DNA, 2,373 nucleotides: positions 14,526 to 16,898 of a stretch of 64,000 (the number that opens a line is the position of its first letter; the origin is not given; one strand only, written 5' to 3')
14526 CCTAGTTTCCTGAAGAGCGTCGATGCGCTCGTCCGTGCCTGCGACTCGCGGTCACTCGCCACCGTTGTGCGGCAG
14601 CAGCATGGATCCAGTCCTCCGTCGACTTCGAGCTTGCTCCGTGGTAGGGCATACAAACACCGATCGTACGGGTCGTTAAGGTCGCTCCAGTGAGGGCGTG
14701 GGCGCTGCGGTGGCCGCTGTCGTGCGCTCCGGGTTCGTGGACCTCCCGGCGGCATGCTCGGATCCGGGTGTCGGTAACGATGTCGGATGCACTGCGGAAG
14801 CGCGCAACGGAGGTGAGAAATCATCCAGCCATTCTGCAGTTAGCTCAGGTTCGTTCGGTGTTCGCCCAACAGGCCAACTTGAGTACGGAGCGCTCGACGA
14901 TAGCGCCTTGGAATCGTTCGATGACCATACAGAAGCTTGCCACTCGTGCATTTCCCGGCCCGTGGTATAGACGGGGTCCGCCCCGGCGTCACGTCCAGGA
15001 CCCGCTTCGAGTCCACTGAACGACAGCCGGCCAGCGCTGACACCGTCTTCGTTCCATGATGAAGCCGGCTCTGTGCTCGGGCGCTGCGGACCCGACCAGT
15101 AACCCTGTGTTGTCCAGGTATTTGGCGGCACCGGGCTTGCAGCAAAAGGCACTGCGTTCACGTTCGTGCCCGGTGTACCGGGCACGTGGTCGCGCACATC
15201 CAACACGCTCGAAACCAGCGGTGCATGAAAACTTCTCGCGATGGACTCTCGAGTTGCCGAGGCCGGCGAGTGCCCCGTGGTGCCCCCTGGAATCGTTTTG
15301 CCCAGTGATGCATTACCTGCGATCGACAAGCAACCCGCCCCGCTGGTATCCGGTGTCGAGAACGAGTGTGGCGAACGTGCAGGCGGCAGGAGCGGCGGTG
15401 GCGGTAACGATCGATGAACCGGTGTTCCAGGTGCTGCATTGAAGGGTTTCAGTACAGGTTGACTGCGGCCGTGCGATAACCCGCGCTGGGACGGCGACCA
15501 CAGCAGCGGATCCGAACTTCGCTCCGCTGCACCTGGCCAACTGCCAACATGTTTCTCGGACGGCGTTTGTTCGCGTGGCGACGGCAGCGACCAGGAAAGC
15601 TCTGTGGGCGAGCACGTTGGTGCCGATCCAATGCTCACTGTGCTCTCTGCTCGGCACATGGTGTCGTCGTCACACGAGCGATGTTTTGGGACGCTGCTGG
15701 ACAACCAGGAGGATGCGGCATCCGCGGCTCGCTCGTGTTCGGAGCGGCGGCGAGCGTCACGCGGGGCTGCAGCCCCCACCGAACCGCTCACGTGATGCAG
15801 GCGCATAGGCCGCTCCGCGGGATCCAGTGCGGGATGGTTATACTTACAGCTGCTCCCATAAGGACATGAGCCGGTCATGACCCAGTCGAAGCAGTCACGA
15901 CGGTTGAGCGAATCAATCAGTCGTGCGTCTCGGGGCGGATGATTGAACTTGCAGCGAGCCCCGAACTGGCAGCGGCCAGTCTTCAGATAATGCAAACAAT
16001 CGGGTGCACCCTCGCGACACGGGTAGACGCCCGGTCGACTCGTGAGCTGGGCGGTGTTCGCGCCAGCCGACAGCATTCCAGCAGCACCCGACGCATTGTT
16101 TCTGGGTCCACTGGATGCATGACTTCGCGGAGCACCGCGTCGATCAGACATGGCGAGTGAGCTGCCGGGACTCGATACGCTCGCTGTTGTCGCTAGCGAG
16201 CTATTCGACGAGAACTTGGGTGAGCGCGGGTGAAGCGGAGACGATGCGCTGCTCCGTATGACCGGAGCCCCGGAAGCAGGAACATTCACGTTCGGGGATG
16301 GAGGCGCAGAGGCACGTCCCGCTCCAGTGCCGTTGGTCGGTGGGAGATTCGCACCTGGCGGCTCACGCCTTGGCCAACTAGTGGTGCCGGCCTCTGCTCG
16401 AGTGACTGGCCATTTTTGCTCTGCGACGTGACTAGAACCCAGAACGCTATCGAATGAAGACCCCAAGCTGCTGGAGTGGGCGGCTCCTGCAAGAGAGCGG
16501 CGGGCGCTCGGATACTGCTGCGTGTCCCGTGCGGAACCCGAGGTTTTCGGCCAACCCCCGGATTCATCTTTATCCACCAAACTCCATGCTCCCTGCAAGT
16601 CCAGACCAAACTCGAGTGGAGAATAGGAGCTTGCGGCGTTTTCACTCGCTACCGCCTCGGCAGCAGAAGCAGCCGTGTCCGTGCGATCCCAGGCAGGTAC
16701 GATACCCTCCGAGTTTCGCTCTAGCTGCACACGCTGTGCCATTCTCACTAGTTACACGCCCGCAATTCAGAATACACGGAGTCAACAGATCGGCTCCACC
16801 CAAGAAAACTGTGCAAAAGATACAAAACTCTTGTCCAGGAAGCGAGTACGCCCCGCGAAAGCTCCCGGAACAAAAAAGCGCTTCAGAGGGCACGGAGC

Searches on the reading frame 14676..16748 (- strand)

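Call 63: search_protein_families(library=pfam, proteins=[window:14676-16748:-], max_evalue=0.001)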
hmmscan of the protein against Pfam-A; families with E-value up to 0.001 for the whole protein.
window:14676-16748:- (690 aa): 5 families
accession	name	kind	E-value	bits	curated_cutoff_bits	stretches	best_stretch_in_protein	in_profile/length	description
PF00642.30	zf-CCCH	-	4.7e-16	58.7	20.5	2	249-272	4-27/27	Zinc finger C-x8-C-x5-C-x3-H type (and similar)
PF18345.7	zf_CCCH_4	-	2.7e-09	37.3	29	2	286-305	1-19/19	Zinc finger domain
PF25585.1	zf-CCCH_DUS3L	-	3.6e-09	36.9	30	2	283-305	2-24/32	DUS3L CCCH zinc finger domain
PF18044.7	zf-CCCH_4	-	8e-09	35.5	24.6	1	290-306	6-22/22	CCCH-type zinc finger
PF14608.12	zf-CCCH_2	-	8.7e-06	26.5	25.8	0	285-306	1-19/19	RNA-binding, Nab2-type zinc finger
